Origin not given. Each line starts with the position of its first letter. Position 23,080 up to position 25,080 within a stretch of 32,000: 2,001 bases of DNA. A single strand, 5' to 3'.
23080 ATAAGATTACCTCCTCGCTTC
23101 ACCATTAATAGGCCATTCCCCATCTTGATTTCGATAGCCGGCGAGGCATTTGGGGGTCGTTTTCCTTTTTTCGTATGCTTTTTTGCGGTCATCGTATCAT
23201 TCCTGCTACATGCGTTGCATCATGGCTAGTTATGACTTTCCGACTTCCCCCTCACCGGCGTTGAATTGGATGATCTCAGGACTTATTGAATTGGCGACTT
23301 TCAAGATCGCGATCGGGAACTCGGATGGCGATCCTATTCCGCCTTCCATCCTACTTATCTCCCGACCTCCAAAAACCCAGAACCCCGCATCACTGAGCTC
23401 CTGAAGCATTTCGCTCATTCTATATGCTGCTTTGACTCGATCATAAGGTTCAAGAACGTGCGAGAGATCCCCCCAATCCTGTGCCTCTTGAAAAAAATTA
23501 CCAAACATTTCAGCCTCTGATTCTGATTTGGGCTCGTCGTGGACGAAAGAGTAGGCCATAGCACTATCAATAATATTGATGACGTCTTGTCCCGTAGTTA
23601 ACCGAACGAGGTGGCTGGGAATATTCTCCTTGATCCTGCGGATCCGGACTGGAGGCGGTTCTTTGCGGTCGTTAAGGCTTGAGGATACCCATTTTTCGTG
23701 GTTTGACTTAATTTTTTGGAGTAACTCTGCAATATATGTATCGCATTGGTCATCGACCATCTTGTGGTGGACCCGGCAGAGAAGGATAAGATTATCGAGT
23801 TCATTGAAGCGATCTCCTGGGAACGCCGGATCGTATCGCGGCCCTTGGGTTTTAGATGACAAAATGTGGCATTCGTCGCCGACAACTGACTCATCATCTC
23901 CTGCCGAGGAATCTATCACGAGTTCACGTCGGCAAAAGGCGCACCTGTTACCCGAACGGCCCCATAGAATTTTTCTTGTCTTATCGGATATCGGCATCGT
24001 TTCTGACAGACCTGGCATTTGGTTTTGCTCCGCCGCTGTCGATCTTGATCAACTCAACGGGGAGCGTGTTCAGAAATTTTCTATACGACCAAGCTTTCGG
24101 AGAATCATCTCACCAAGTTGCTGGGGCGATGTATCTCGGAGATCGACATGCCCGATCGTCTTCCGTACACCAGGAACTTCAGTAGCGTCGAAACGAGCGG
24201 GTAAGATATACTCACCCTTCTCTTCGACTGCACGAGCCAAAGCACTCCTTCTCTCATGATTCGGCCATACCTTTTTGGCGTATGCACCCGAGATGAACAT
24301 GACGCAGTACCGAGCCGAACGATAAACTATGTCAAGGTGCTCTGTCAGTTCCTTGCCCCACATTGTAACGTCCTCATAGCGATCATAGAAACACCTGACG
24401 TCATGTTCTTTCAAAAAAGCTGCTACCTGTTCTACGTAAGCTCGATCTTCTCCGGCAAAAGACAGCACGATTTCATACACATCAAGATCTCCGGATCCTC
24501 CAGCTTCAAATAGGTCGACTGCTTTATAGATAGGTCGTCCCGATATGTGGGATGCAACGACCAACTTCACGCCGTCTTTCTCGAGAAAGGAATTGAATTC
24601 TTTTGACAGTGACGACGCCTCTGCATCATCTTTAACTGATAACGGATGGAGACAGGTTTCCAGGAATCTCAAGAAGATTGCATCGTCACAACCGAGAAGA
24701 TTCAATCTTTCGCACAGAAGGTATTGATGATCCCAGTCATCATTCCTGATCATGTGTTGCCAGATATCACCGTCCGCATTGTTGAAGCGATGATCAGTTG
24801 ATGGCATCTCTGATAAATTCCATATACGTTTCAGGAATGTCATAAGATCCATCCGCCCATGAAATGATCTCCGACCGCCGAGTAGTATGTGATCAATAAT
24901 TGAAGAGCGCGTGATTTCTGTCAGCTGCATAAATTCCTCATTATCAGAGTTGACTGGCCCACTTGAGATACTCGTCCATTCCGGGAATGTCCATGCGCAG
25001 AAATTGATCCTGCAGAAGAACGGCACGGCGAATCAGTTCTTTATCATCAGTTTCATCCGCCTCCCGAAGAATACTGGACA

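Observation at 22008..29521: Four-gene co-directional operon (Cap4-nuclease STAND NTPase, TIR, HNH, palm/cyclase-like): candidate undescribed defence system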

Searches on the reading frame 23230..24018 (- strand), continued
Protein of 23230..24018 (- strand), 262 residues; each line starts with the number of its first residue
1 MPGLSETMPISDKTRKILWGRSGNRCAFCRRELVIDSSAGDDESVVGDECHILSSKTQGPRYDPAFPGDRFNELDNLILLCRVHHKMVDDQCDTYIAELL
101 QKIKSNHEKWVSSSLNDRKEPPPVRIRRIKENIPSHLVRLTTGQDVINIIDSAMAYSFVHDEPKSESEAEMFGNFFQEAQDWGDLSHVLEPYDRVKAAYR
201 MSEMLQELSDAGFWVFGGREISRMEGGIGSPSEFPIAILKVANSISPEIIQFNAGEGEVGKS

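Call 97: search_protein_families(library=padloc, proteins=[L175:3182-4303:+, L129:1634-2431:+, L168:8765-9979:+, L169:6447-7643:+, L125:8811-9962:+, L101:4909-5772:+, L119:1489-2115:+, L124:4676-5290:+, L142:2118-2777:+, L159:1092-2234:+], max_evalue=0.001)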
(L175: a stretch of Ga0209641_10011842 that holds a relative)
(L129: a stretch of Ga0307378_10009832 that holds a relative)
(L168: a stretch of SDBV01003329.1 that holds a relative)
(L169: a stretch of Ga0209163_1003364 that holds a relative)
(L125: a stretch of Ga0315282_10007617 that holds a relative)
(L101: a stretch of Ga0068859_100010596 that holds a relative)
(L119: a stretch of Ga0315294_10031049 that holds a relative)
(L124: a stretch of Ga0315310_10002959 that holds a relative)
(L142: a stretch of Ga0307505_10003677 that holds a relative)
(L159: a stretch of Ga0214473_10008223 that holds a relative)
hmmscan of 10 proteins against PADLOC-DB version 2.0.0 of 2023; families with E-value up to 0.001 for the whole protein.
L175:3182-4303:+ (374 aa): 14 families
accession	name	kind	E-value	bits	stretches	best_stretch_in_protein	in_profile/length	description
PDLC05062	PDC-S66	-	1.2e-20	72.2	1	4-93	151-240/282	-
PDLC03957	bSEFIR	-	5.8e-16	57.3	2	89-336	135-361/412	-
PDLC02012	SAVED5--SAVED_TIR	-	1.2e-11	42.3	1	3-87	15-99/404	-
PDLC00417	ThsB1|ThsB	-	2.6e-11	41.6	1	4-94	169-260/303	TIR-like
PDLC02962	RT-TIR_XII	-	7.3e-10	36.3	1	3-132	347-471/478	single gene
PDLC02403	Aga_TIR-PNTD1-PNTD2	-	8.6e-09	32.9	1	4-130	5-132/443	Class I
PDLC02421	Aga_TIR-PNTD1-PNTD2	-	1.2e-08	32.5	1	3-113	5-118/430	Class I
PDLC02961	RT-TIR_XII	-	1.2e-08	32.3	1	3-95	349-436/475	single gene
PDLC03015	TIR-NLR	-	8.4e-06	22.8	1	4-97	4-96/824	-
PDLC00436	ThsB1|ThsB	-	4.3e-05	21.1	1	3-76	37-114/183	TIR-like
PDLC00424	ThsB1|ThsB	-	9.1e-05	20.3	1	4-54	104-155/234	TIR-like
PDLC00419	ThsB1|ThsB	-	0.00016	19.6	1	2-78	28-108/165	TIR-like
PDLC00430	ThsB1|ThsB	-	0.00031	18.4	0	3-47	66-111/269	TIR-like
PDLC02416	Aga_REase-TIR-PNTD1-PNTD2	-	0.00096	15.9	0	4-113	158-264/572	Class I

L129:1634-2431:+ (266 aa): 7 families
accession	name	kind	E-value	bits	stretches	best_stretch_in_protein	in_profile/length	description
PDLC02421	Aga_TIR-PNTD1-PNTD2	-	1e-14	52.5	1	42-156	5-119/430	Class I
PDLC02403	Aga_TIR-PNTD1-PNTD2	-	2.8e-11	41.1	1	42-154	4-116/443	Class I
PDLC05062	PDC-S66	-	1.1e-09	36.2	1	42-115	150-223/282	-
PDLC02012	SAVED5--SAVED_TIR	-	7.4e-09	33.2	1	40-134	13-107/404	-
PDLC02962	RT-TIR_XII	-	7.9e-06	23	1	29-120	334-425/478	single gene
PDLC00728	Effector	-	0.00046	17.3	1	40-81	9-51/432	TIR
PDLC00417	ThsB1|ThsB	-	0.00047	17.8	1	43-116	169-242/303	TIR-like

L168:8765-9979:+ (405 aa): 1 family
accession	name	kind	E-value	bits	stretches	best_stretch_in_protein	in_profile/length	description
PDLC02347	AbiJ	-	2.5e-22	77.9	1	101-235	143-277/281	AbiJ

L169:6447-7643:+ (399 aa): 0 families

L125:8811-9962:+ (384 aa): 0 families

L101:4909-5772:+ (288 aa): 0 families

L119:1489-2115:+ (209 aa): 0 families

L124:4676-5290:+ (205 aa): 0 families

L142:2118-2777:+ (220 aa): 0 families

L159:1092-2234:+ (381 aa): 0 families

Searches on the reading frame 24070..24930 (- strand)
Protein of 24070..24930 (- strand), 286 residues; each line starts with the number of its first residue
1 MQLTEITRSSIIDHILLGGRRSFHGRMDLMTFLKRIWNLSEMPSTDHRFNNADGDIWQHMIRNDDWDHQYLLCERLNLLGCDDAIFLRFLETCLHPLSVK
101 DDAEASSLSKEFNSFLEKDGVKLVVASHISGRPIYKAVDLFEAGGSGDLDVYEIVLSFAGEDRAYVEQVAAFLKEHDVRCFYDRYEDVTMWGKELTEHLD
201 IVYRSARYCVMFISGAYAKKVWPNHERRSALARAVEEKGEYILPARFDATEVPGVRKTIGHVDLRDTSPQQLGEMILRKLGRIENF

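Call 5: search_protein_families(library=pfam, proteins=[window:24070-24930:-], max_evalue=0.1)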
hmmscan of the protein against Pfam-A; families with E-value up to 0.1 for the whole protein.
window:24070-24930:- (286 aa): 2 families
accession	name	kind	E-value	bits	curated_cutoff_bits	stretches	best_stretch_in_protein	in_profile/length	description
PF18860.6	AbiJ_NTD3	-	1.5e-49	168.1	32.5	1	2-138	1-136/167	AbiJ N-terminal domain 3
PF13676.11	TIR_2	-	1.3e-19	71.3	28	1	154-272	1-118/122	TIR domain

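Call 6: search_protein_families(library=padloc, proteins=[window:24070-24930:-], max_evalue=0.1)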
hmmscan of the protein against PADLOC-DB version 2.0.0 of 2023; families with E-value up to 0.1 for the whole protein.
window:24070-24930:- (286 aa): 5 families
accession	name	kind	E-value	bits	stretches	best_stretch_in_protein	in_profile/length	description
PDLC05062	PDC-S66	-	7.7e-16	56.4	1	150-245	147-240/282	-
PDLC04240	PDC-M01A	-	1.1e-11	42.1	1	29-156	34-159/639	-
PDLC00417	ThsB1|ThsB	-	2e-06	25.5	1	152-247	167-261/303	TIR-like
PDLC02962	RT-TIR_XII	-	3.1e-05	21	1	149-242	343-435/478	single gene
PDLC02961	RT-TIR_XII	-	0.043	10.7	1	151-250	347-440/475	single gene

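Call 7: search_protein_families(library=ncbifam, proteins=[window:24070-24930:-], max_evalue=0.1)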
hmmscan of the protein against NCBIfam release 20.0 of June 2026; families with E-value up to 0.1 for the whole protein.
window:24070-24930:- (286 aa): 2 families
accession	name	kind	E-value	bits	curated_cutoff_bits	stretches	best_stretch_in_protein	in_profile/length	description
NF042941.1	Retron_TIR_antiphage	equivalog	5e-13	48.7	600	1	149-244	337-430/464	TIR domain-containing anti-phage reverse transcriptase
NF038088.1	anchor_synt_D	exception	0.085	12.3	240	0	196-234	114-152/194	protein sorting system archaetidylserine decarboxylase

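Call 39: search_dna_similar(query=window:24070-24930:-, collection=plasmids, mode=protein, max_evalue=0.00001, max_rows=25)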
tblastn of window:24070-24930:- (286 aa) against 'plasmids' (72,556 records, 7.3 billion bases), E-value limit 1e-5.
Records with a match: 55; places in all: 55; records where one place covers at least 80% of the query: 0.
Best place of each record, by identity: <60% 55.
By first word of the organism name: Streptomyces 8; Rhizobium 6; Ralstonia 4; Azospirillum 3; Sphingobium 3; Cupriavidus 3; Bacillus 2; Arthrobacter 2; Burkholderia 2; Agrobacterium 2; and 18 more.
By predicted mobility (MOB-suite, as given by PLSDB): non-mobilizable 22; conjugative 17; mobilizable 16.
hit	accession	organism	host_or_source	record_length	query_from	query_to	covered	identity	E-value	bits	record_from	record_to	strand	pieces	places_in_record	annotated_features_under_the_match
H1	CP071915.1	Ralstonia solanacearum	Pogostemon cablin,Single strain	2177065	152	280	45%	54.2%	6e-35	140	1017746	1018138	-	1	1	TIR domain-containing protein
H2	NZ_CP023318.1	Priestia megaterium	Plant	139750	152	280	45%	53.8%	2e-40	156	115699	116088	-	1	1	TIR domain-containing protein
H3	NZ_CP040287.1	Nostoc sp. C057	Phaeoceros,pure culture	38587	152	282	46%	50.0%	2e-34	139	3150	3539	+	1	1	GUN4 domain-containing protein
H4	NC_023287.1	Exiguobacterium sp. S3-2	-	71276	1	138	48%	44.2%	2e-27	118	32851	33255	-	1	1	hypothetical protein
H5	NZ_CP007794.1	Azospirillum argentinense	Triticum aestivum L.,Root,wheat ...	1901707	1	143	50%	41.4%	2e-21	101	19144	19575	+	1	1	record has no annotation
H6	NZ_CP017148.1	Bosea vaviloviae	Vavilovia formosa,cell culture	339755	2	137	48%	43.5%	2e-18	118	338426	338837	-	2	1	hypothetical protein (x2)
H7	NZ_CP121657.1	Rhizobium sp. CB3171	Calliandra calothyrsus,cell culture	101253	3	204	71%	28.8%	6e-15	82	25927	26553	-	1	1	abortive infection family protein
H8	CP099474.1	Roseomonas mucosa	Human skin,single cell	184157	2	150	52%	39.1%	7e-21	99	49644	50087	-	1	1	abortive infection family protein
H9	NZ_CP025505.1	Rhizobium leguminosarum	Pisum sativum,pea nodule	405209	2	137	48%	42.3%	2e-23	107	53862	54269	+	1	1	hypothetical protein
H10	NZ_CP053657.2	Bacillus cereus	culture,soil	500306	152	280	45%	44.3%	1e-27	119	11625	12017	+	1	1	TIR domain-containing protein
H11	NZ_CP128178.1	Sphingobium baderi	mixed culture,activated sludge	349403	3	145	50%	39.6%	1e-15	84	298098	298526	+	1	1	abortive infection family protein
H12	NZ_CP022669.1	Rhizobium leguminosarum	single cell,root nodules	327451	2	137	48%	41.6%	1e-22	104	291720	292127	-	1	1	hypothetical protein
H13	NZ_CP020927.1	Sphingobium yanoikuyae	soil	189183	3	145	50%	38.9%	1e-21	102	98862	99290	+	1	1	abortive infection family protein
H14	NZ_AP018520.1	Sphingobium sp. YG1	-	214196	3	145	50%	38.9%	1e-21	102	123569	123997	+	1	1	abortive infection family protein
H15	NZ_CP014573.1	Arthrobacter sp. D5-1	cell culture,Soil cores containing ...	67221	2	135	47%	41.2%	8e-24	108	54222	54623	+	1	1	abortive infection family protein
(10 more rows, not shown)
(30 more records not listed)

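Call 65: search_solved_structures(query=window:24070-24930:-, max_evalue=0.01)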
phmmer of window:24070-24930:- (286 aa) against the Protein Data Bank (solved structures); distinct sequences matched with E-value up to 0.01: 8.
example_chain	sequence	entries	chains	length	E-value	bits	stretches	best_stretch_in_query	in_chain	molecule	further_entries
8g83_A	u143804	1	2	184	1e-06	31.2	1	141-244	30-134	NAD(+) hydrolase AbTIR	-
7uxr_A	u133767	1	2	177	1.8e-06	30.4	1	142-245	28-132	TIR domain protein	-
7uwg_A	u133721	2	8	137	2e-05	27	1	152-244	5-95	Molecular chaperone Tir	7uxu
4lzp_B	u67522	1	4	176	0.00058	22.2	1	150-233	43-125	Putative uncharacterized protein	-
3ozi_A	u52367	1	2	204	0.0018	20.6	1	144-247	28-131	L6tr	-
4c7m_A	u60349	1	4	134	0.0026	20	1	155-233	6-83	Toll/interleukin-1 receptor domain-containing protein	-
3h16_A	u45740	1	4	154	0.0039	19.5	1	152-245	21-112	TIR protein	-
4lqc_A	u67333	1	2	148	0.0042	19.4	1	151-233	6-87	TcpB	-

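Call 77: find_related_loci(query=window:24070-24930:-, collection=viral_contigs, flank=8000)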
Query window:24070-24930:- (286 aa) in viral_contigs; peptide patterns used: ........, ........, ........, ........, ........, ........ (x = any residue, [..] = any of these).
12 stretches matched a pattern, but none encodes a relative of the query by tblastn (E <= 1e-3).

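Call 89: search_protein_families(library=phrogs, proteins=[window:24070-24930:-], max_evalue=0.01)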
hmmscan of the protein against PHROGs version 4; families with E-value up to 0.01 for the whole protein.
window:24070-24930:- (286 aa): 2 families
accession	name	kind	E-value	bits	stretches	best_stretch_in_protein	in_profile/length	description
phrog_15646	-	unknown function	1.9e-12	48.3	1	151-245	159-252/293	-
phrog_9211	-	unknown function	0.00013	22.4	1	151-244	132-223/268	-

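Call 107: get_annotated_region(hit=H2, flank=4000)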
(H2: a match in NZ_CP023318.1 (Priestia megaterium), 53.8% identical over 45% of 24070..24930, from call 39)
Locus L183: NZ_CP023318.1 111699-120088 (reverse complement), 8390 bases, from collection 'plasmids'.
description: Priestia megaterium strain A plasmid p1, complete sequence
organism: Priestia megaterium (NCBI taxid 1404)
taxonomy: Bacteria; Bacillota; Bacilli; Bacillales; Bacillaceae; Priestia; Priestia megaterium
host: -; source: Plant; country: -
typing (MOB-suite, as given by PLSDB): mobilizable; replicon rep_cluster_385; relaxase MOBP
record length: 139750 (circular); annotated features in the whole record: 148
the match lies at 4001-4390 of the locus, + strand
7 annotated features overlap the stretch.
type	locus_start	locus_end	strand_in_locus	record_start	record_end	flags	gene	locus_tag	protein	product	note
CDS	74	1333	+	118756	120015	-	dcm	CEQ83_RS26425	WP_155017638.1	DNA (cytosine-5-)-methyltransferase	GO:0006304 - DNA modification [Evidence IEA]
CDS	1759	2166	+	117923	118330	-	-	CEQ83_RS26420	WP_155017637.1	hypothetical protein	-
CDS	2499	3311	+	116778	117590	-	-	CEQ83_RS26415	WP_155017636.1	toll/interleukin-1 receptor domain-containing protein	-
CDS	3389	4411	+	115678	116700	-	-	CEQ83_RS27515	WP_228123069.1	TIR domain-containing protein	GO:0007165 - signal transduction [Evidence IEA]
CDS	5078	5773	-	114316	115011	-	-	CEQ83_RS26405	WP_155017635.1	hypothetical protein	-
CDS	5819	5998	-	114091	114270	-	-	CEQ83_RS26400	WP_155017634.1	hypothetical protein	-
CDS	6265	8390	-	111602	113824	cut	-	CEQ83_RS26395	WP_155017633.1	hypothetical protein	-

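Call 108: get_annotated_region(hit=H1, flank=4000)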
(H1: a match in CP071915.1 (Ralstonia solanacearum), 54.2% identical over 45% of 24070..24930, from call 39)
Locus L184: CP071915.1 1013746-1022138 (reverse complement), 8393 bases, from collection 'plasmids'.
description: Ralstonia solanacearum strain SY1 plasmid unnamed, complete sequence
organism: Ralstonia solanacearum (NCBI taxid 305)
taxonomy: Bacteria; Pseudomonadota; Betaproteobacteria; Burkholderiales; Burkholderiaceae; Ralstonia; Ralstonia solanacearum
host: -; source: Pogostemon cablin,Single strain; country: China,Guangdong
typing (MOB-suite, as given by PLSDB): non-mobilizable; replicon rep_cluster_2238; mating-pair formation MPF_T
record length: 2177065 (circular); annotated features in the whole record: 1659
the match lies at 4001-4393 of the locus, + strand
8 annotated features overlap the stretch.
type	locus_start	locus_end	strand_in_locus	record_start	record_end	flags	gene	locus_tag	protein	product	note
CDS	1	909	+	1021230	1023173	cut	-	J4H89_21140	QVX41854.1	NTPase KAP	-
CDS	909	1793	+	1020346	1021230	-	-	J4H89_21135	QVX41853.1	hypothetical protein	-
CDS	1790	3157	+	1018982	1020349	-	-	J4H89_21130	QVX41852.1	hypothetical protein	-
CDS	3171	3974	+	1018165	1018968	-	-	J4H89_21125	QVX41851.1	TatD family hydrolase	-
CDS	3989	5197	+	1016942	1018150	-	-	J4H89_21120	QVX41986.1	TIR domain-containing protein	-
CDS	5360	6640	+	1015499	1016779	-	-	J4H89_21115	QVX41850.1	hypothetical protein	-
CDS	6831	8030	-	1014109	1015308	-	-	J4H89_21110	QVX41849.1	tyrosine-type recombinase/integrase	-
CDS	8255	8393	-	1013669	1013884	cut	-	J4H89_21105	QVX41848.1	hypothetical protein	-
